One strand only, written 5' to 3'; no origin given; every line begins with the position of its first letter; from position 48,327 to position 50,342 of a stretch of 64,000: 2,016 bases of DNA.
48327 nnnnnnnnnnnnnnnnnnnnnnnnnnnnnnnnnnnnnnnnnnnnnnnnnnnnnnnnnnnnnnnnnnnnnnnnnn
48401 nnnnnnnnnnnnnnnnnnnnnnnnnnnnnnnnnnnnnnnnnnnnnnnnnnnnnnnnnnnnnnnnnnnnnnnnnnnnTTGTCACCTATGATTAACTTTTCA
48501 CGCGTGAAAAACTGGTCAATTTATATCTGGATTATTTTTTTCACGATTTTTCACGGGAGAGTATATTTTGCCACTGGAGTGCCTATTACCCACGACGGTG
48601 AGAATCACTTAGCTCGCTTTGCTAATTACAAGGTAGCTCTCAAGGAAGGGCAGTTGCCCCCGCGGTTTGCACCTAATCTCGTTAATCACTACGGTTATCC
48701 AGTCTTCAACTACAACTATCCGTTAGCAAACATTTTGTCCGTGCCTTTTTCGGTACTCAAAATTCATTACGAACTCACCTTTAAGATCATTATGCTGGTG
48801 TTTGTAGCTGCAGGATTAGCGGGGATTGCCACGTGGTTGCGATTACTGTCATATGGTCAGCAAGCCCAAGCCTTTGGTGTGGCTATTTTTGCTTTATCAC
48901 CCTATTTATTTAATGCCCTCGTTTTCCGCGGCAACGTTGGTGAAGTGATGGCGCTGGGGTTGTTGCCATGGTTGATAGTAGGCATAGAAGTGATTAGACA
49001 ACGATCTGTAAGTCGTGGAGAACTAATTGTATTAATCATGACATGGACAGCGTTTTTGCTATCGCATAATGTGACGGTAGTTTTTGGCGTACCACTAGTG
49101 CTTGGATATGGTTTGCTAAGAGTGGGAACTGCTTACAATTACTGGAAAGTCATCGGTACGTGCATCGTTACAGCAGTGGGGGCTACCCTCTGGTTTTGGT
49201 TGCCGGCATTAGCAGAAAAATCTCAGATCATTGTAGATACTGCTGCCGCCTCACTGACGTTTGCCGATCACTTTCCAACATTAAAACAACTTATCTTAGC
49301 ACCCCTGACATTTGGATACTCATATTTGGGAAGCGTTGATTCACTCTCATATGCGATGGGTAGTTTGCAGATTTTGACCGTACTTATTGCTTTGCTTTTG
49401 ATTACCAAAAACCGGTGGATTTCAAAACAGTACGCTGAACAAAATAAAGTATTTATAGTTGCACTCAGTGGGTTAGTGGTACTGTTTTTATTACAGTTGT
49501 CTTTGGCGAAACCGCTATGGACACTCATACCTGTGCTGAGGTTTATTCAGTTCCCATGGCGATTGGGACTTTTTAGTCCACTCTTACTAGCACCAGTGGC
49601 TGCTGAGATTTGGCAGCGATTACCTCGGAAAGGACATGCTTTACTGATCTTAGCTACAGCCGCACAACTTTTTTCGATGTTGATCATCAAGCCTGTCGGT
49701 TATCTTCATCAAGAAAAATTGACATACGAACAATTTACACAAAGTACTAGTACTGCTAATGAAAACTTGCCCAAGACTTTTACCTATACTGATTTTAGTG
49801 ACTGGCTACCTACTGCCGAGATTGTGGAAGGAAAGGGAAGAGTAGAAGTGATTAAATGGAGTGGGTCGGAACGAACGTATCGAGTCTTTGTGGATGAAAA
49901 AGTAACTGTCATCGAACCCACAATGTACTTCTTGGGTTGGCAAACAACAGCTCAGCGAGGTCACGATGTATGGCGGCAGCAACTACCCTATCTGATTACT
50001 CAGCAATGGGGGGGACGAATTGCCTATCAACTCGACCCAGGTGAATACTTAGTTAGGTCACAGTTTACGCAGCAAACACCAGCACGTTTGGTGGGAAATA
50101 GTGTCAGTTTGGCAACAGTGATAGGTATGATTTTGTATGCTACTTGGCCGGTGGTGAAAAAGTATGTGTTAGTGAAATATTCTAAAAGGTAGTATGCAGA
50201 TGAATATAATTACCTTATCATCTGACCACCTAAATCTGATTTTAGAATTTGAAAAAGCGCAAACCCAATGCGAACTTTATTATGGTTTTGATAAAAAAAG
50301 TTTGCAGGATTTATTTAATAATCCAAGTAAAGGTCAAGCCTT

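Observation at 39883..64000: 24-kb surface-glycosylation island with at least five ArnT/PMT-like GT-C paralogs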

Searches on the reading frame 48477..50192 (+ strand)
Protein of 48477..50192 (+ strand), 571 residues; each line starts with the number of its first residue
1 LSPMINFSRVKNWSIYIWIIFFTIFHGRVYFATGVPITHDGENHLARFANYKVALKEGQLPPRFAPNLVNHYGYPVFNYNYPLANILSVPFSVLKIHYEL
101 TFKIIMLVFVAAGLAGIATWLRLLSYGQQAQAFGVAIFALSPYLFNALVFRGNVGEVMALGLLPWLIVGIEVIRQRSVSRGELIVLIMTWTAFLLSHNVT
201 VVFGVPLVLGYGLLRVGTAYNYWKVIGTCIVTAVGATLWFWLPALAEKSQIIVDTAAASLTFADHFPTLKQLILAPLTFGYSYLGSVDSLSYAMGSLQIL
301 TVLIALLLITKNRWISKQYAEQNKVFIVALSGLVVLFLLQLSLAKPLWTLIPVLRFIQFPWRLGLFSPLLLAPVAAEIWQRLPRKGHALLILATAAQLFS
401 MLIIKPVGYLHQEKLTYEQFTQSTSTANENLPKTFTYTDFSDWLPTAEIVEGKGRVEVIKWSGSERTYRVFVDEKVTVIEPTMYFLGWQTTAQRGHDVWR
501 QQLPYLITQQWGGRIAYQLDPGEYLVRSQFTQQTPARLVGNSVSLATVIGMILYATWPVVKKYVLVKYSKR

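Call 4: search_protein_families(library=pfam, proteins=[window:48477-50192:+], max_evalue=0.01)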
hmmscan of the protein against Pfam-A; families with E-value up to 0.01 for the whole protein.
window:48477-50192:+ (571 aa): 0 families

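Call 14: search_solved_structures(query=window:48477-50192:+, max_evalue=10)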
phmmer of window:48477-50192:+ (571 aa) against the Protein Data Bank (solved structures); distinct sequences matched with E-value up to 10: 1.
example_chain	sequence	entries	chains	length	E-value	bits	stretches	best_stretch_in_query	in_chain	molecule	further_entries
7umj_AA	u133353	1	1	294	1.5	10.2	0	504-555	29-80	Lectin SfL-1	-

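Call 16: find_homologous_proteins(query=window:48477-50192:+, max_evalue=0.001)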
Query window:48477-50192:+ (571 aa): 438 proteins with E <= 0.001 among 8000 candidates; the best 120 are listed.
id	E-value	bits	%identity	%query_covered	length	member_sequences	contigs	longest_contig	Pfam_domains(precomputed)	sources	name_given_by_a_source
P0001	0.0e+0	1269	100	99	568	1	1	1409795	-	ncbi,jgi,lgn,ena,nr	ncbi:MAG TPA: hypothetical protein VD999_05275 [Vitreimonas sp.]|nr:hypothetical protein [Vitreimona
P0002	2.3e-188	645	54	98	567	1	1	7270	-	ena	-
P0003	4.4e-167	575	50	94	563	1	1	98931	-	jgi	jgi:hypothetical protein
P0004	1.6e-166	573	50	93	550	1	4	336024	PF10131.16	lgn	-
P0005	9.3e-166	571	49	94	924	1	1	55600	-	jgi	jgi:Gpi18-like mannosyltransferase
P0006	3.5e-165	569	50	92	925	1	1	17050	-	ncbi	-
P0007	4.7e-164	565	48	94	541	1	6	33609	PF10131.16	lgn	-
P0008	1.2e-159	550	48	94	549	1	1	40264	PF10131.16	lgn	-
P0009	2.0e-159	550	49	95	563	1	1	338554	-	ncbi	-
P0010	2.4e-159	549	49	95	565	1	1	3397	PF10131.16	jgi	jgi:hypothetical protein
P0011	1.5e-157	543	47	96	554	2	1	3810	-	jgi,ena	-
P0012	5.6e-157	542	46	98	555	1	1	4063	PF10131.16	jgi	jgi:hypothetical protein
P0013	4.9e-156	538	45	96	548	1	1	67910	PF10131.16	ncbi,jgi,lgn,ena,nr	ncbi:MAG: 6-pyruvoyl-tetrahydropterin synthase-related protein [Candidatus Pacebacteria bacterium]|n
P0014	8.8e-156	538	47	93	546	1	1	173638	PF10131.16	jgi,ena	jgi:hypothetical protein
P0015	1.1e-155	537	47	94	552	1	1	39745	-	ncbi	ncbi:MAG TPA: hypothetical protein VF209_03505 [Patescibacteria group bacterium]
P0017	2.8e-155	536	47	96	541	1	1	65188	PF10131.16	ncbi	-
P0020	1.7e-154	533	48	95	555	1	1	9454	PF10131.16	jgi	jgi:hypothetical protein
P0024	7.1e-153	528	47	94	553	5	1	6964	PF10131.16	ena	-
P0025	8.3e-153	528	46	95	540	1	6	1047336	PF10131.16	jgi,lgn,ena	jgi:hypothetical protein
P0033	1.1e-150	521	46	94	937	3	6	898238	-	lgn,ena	-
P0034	1.3e-150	521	46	94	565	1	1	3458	PF10131.16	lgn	-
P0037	1.7e-150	520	45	97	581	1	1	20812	PF10131.16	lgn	-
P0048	3.1e-148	513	45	96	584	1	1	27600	PF10131.16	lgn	-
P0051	1.2e-147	511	44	91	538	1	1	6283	PF10131.16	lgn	-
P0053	2.9e-147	509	48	92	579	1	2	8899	PF10131.16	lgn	-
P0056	5.9e-147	508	47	91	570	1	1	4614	PF10131.16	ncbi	-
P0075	7.7e-144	498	42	97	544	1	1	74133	PF10131.16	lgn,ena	-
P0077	1.4e-143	497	45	96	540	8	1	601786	PF10131.16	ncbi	-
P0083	1.3e-142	494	47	89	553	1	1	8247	PF10131.16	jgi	jgi:hypothetical protein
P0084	1.4e-142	494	42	95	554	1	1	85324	PF10131.16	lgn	-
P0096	1.8e-141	490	45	95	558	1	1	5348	PF10131.16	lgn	-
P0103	1.6e-140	487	44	96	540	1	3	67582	PF10131.16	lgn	-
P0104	1.7e-140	487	46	95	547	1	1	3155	PF10131.16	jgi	-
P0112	1.0e-139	485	44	93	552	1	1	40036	PF10131.16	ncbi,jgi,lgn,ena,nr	ncbi:MAG: hypothetical protein COY80_04735 [Candidatus Pacebacteria bacterium CG_4_10_14_0_8_um_filt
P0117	1.9e-139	484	42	95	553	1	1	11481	PF10131.16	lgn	-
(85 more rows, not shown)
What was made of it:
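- On PIG-V / Gpi18 (Pfam PF04188; CAZy GT76): Relatives are named Gpi18-like by JGI (call 16).
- On PTPS_related (Pfam PF10131; GT-C clan CL0111, function unknown): However, 26 of its 120 listed close homologues (40-50% identity) carry a precomputed PF10131 hit (call 16).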

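Call 17: find_encoding_contigs(protein=P0001, flank=10000, max_places=3)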
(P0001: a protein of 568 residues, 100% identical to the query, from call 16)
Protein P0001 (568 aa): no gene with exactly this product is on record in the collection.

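Call 18: list_cluster_members(proteins=[P0001, P0005, P0013])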
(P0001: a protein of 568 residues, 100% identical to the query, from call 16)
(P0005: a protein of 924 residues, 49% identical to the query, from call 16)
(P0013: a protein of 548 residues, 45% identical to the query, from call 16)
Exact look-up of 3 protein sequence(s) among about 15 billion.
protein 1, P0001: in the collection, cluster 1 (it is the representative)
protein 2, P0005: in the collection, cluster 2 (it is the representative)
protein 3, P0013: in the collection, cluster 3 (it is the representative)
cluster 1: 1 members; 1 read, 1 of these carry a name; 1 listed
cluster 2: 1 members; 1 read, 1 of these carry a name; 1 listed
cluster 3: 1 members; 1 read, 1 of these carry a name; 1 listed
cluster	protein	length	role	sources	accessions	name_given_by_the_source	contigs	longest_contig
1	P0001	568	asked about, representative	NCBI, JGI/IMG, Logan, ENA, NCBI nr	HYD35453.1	MAG TPA: hypothetical protein VD999_05275 [Vitreimonas sp.] | hypothetical protein [Vitreimonas sp.]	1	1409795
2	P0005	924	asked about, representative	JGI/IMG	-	Gpi18-like mannosyltransferase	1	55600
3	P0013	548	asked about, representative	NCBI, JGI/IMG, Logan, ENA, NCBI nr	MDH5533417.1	MAG: 6-pyruvoyl-tetrahydropterin synthase-related protein [Candidatus Pacebacteria ... | 6-pyruvoyl-tetrahydropterin synthase-related protein [Candidatus Paceibacterota bacterium]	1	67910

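Call 19: find_encoding_contigs(protein=P0009, flank=10000, max_places=2)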
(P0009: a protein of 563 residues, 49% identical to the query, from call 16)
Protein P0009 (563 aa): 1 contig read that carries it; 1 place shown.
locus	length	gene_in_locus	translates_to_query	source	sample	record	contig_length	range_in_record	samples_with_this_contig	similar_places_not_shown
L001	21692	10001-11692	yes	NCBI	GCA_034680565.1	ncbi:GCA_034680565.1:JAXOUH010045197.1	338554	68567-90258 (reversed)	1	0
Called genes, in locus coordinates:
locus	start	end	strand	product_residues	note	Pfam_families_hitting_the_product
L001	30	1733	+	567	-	-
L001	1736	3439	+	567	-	-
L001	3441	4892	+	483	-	-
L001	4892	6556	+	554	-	PF13231:PMT_2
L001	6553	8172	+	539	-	-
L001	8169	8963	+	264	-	PF00535:Glycos_transf_2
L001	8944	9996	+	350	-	PF13439:Glyco_transf_4, PF00534:Glycos_transf_1, PF13692:Glyco_trans_1_4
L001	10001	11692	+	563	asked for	-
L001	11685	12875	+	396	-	PF04188:Mannosyl_trans2 (weak)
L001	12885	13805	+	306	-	PF01073:3Beta_HSD, PF01370:Epimerase, PF02719:Polysacc_synt_2, PF04321:RmlD_sub_bind, PF05368:NmrA (weak), PF13460:NAD_binding_10, PF16363:GDP_Man_Dehyd, PF07993:NAD_binding_4 (weak)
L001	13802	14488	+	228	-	PF00535:Glycos_transf_2, PF13641:Glyco_tranf_2_3 (weak)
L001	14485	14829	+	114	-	PF10066:DUF2304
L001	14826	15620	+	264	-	PF00535:Glycos_transf_2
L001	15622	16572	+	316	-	PF04321:RmlD_sub_bind (weak), PF01073:3Beta_HSD, PF01370:Epimerase, PF02719:Polysacc_synt_2 (faint), PF16363:GDP_Man_Dehyd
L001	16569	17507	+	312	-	PF00535:Glycos_transf_2, PF10111:Glyco_tranf_2_2 (weak), PF13641:Glyco_tranf_2_3 (weak)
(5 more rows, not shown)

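Call 20: find_encoding_contigs(protein=P0033, flank=10000, max_places=2)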
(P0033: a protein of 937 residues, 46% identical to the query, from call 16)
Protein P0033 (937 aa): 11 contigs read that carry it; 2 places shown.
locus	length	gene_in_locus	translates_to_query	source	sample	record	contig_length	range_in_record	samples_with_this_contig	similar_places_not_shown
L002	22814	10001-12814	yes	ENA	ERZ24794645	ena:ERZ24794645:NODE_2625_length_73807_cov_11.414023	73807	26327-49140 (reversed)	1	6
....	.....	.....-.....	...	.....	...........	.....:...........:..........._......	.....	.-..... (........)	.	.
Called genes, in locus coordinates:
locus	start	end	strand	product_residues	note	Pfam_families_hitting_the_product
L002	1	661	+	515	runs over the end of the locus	PF13177:DNA_pol3_delta2, PF00004:AAA, PF13401:AAA_22 (weak), PF22608:DNAX_ATPase_lid, PF20964:DnaX_C (weak)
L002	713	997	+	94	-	PF02575:YbaB_DNA_bd (weak)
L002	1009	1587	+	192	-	PF01725:Ham1p_like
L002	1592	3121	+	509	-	PF13231:PMT_2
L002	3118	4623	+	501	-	PF13231:PMT_2 (weak)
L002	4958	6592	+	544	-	-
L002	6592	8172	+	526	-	PF13231:PMT_2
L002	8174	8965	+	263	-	PF00535:Glycos_transf_2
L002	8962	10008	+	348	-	PF13439:Glyco_transf_4, PF13579:Glyco_trans_4_4 (weak), PF00534:Glycos_transf_1, PF13692:Glyco_trans_1_4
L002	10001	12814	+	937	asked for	-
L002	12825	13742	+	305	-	PF01073:3Beta_HSD, PF01370:Epimerase, PF02719:Polysacc_synt_2, PF04321:RmlD_sub_bind, PF05368:NmrA (weak), PF13460:NAD_binding_10, PF16363:GDP_Man_Dehyd, PF07993:NAD_binding_4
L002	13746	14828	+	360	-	PF00483:NTP_transferase, PF25084:LbH_EIF2B (weak), PF00132:Hexapep (faint), PF25087:GMPPB_C (weak)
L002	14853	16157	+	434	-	PF01943:Polysacc_synt, PF13440:Polysacc_synt_3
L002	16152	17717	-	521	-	PF13231:PMT_2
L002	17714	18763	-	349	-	-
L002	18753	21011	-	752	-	-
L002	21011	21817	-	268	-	PF01507:PAPS_reduct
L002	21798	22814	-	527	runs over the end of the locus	-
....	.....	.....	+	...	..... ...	-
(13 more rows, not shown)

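Call 24: search_protein_families(library=ncbifam, proteins=[window:48477-50192:+], max_evalue=0.01)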
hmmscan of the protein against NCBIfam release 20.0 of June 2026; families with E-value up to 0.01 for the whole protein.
window:48477-50192:+ (571 aa): 0 families

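Call 27: search_solved_structures(query=A1, max_evalue=10, show_alignments=2)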
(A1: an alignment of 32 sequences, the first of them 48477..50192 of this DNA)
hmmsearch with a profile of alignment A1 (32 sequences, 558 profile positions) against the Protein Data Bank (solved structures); distinct sequences matched with E-value up to 10: 0.

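Call 37: predict_structure(alignment_id=A1)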
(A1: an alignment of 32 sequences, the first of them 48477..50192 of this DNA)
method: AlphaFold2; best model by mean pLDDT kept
length: 571 residues; sequences in the alignment: 32
mean_pLDDT: 86.0   pTM: 0.88
mean pLDDT of the five models: 86.0, 84.6, 84.0, 82.1, 82.0
residues with pLDDT >= 90: 312; 70-90: 186; 50-70: 53; < 50: 20
segments of 3 or more residues with pLDDT < 50: 1-9, 284-289, 423-427
pLDDT, mean of each block of 10 residues (from residue 1): 40 86 95 87 84 84 69 62 90 91 97 98 95 97 93 93 98 93 96 93 94 95 97 96 83 59 77 79 47 84 93 72 92 94 86 74 92 97 94 95 89 79 53 74 79 93 88 95 86 88 89 91 94 90 96 91 84 62
secondary structure, 60 per line:
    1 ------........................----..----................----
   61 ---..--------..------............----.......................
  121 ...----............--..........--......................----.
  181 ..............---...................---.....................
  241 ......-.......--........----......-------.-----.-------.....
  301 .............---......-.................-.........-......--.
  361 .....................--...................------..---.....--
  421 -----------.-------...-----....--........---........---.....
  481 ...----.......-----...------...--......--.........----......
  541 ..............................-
elements in order: H7-30 H41-56 H82-93 H98-123 H128-139 H142-151 H154-175 H180-194 H198-216 H220-246 H257-264 H269-274 H296-313 H317-322 H324-340 H342-350 H352-357 H360-381 H384-402 H414-418 E448-451 E454-461 E465-472 E476-483 E488-494 E500-502 E514-519 E522-530 H535-570

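Call 42: fold_search(model_id=the predicted structure, library=pdb)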
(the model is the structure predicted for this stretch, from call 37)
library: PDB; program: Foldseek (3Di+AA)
matches with E <= 10: 520; with E <= 0.001: 2
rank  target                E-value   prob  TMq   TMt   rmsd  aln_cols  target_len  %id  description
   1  6w98_A                8.2e-05  1.00  0.45  0.21   5.7       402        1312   14  Single-Particle Cryo-EM Structure of Arabinofuranosyltransferase AftD from Mycobacteria (released 2020-05-13)
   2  6wby                  5.9e-04  1.00  0.38  0.19   8.6       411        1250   16  Single-Particle Cryo-EM Structure of Arabinofuranosyltransferase AftD from Mycobacteria, Mutant R1389S Class 2 (released 2020-05-13)
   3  6wbx                  1.0e-03  1.00  0.44  0.22   6.5       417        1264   16  Single-Particle Cryo-EM Structure of Arabinofuranosyltransferase AftD from Mycobacteria, Mutant R1389S Class 1 (released 2020-05-13)
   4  6ezn_F                1.1e-03  1.00  0.43  0.38  13.2       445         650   11  Cryo-EM structure of the yeast oligosaccharyltransferase (OST) complex (released 2018-01-17)
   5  8age_A                1.1e-03  1.00  0.38  0.34  12.6       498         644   10  Structure of yeast oligosaccharylransferase complex with acceptor peptide bound (released 2022-12-07)
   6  5f15                  1.1e-03  1.00  0.34  0.35   9.4       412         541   13  Crystal Structure of ArnT from Cupriavidus metallidurans bound to Undecaprenyl phosphate (released 2016-02-17)
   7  6s7o_A                1.3e-03  1.00  0.40  0.36  12.8       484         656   11  Cryo-EM structure of human oligosaccharyltransferase complex OST-A (released 2019-12-18)
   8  5ezm                  2.3e-03  1.00  0.37  0.39   8.3       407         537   13  Crystal Structure of ArnT from Cupriavidus metallidurans in the apo state (released 2016-02-17)
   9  9dlf_C                2.3e-03  1.00  0.37  0.35   7.9       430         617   14  Arabinosyltransferase AftB in complex with Fab_B3 (released 2025-06-25)
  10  9dlh                  2.5e-03  1.00  0.41  0.39   7.2       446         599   16  donor substrate analog-bound AftB (released 2025-06-25)
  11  6gxc_A                3.4e-03  1.00  0.34  0.29  11.6       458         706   14  Bacterial oligosaccharyltransferase PglB in complex with an inhibitory peptide and a reactive lipid-linked oligosaccha (released 2018-11-14)
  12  6ftg_5                4.3e-03  1.00  0.39  0.35  14.1       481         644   11  Subtomogram average of OST-containing ribosome-translocon complexes from canine rough microsomal membranes (released 2018-03-21)
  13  5ogl_A                4.5e-03  1.00  0.38  0.31  10.2       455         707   14  Structure of bacterial oligosaccharyltransferase PglB in complex with an acceptor peptide and an lipid-linked oligosac (released 2017-10-25)
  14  8agb_A                4.7e-03  1.00  0.42  0.38  13.7       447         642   11  Structure of yeast oligosaccharylransferase complex with lipid-linked oligosaccharide bound (released 2022-12-07)
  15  8b6l_I                5.8e-03  1.00  0.38  0.33  15.1       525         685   11  Subtomogram average of the human Sec61-TRAP-OSTA-translocon (released 2022-12-07)
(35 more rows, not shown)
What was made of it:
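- Closest known: Mycobacterial and corynebacterial LM/LAM and arabinogalactan assembly. Same: The 571-aa enzyme's best structural neighbours are AftD and AftB (call 42).
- The best structural neighbours of the 571-aa enzyme are AftD and AftB (call 42).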

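Call 54: find_related_loci(query=A1, collection=genome_contigs, flank=10000)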
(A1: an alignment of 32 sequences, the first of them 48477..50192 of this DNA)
Query A1 (571 aa) in genome_contigs; peptide patterns used: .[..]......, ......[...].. (x = any residue, [..] = any of these).
374 stretches matched a pattern; 327 encode a relative of the query (tblastn E <= 1e-3); the best 80 are kept; 80 distinct loci.
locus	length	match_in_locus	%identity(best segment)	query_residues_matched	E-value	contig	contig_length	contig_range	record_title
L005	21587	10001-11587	47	27-563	6e-164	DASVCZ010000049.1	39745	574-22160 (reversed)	MAG TPA_asm: Patescibacteria group bacterium isolate SMAG_U2020 k141_1658300, whole genome shotgun sequence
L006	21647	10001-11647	46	4-554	2e-160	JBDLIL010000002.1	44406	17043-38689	MAG: Patescibacteria group bacterium isolate MAG029 MAG029_2, whole genome shotgun sequence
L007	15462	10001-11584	47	17-562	3e-160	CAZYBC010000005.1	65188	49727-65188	MAG TPA_asm: uncultured Pseudomonadales bacterium isolate SRP263991_co1_159 genome assembly, contig: NODE_353_length_651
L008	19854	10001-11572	46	28-555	4e-155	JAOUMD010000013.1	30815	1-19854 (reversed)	MAG: Candidatus Paceibacterota bacterium isolate 8_1_July_SF_Bin25 8_1_July_SF_Bin25_scaffold_389_c1, whole genome shotg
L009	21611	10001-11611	46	18-553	2e-154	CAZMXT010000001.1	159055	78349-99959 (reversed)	MAG TPA_asm: uncultured Pseudomonadales bacterium isolate SRP128246_co1_515 genome assembly, contig: NODE_25_length_1590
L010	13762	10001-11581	46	28-553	1e-153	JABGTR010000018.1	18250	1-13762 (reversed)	MAG: Candidatus Paceibacterota bacterium isolate SI034_bin135 k141_2515068, whole genome shotgun sequence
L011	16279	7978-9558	47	28-552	3e-155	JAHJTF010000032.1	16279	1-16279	MAG: Patescibacteria group bacterium isolate OS_PC_MetaG.mb.40 OS_PC_MetaG.mb.40_k141_610300, whole genome shotgun seque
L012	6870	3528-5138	46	19-564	3e-152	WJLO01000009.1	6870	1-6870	MAG: Candidatus Paceibacterota bacterium isolate Bin_542 k141_256638, whole genome shotgun sequence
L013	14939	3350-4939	44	28-564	5e-151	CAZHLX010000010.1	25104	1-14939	MAG TPA_asm: uncultured Pseudomonadales bacterium isolate SRP167671_co2_247 genome assembly, contig: NODE_2656_length_25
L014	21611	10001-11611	47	28-548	1e-148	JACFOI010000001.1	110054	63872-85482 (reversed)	MAG: Patescibacteria group bacterium isolate BROCD046 NODE_205_length_110054_cov_8.181793, whole genome shotgun sequence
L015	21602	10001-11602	46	30-555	5e-146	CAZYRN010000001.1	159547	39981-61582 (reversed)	MAG TPA_asm: uncultured Pseudomonadales bacterium isolate SRP144015_co1_64 genome assembly, contig: NODE_48_length_15954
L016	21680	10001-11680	45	14-571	7e-146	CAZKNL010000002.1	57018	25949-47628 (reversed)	MAG TPA_asm: uncultured Pseudomonadales bacterium isolate SRP200132_co2_242 genome assembly, contig: NODE_329_length_570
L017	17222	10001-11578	45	30-554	1e-145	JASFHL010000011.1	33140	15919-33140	MAG: Candidatus Woesebacteria bacterium isolate D0608M20metaG_Bin_4550 D0608M20metaG_FD_scaffold_83_c1, whole genome sho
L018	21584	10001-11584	46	30-571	2e-145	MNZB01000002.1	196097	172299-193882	MAG: Candidatus Pacebacteria bacterium CG2_30_36_39 cg2_3.0_scaffold_6_c, whole genome shotgun sequence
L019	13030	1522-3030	45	28-544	9e-143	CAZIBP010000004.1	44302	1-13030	MAG TPA_asm: uncultured Pseudomonadales bacterium isolate SRP093185_co1_41 genome assembly, contig: NODE_349_length_4430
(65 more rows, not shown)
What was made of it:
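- Relatives were found at 327 places in species-representative genomes; every informatively named locus among the 80 kept is Patescibacteria (call 54).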
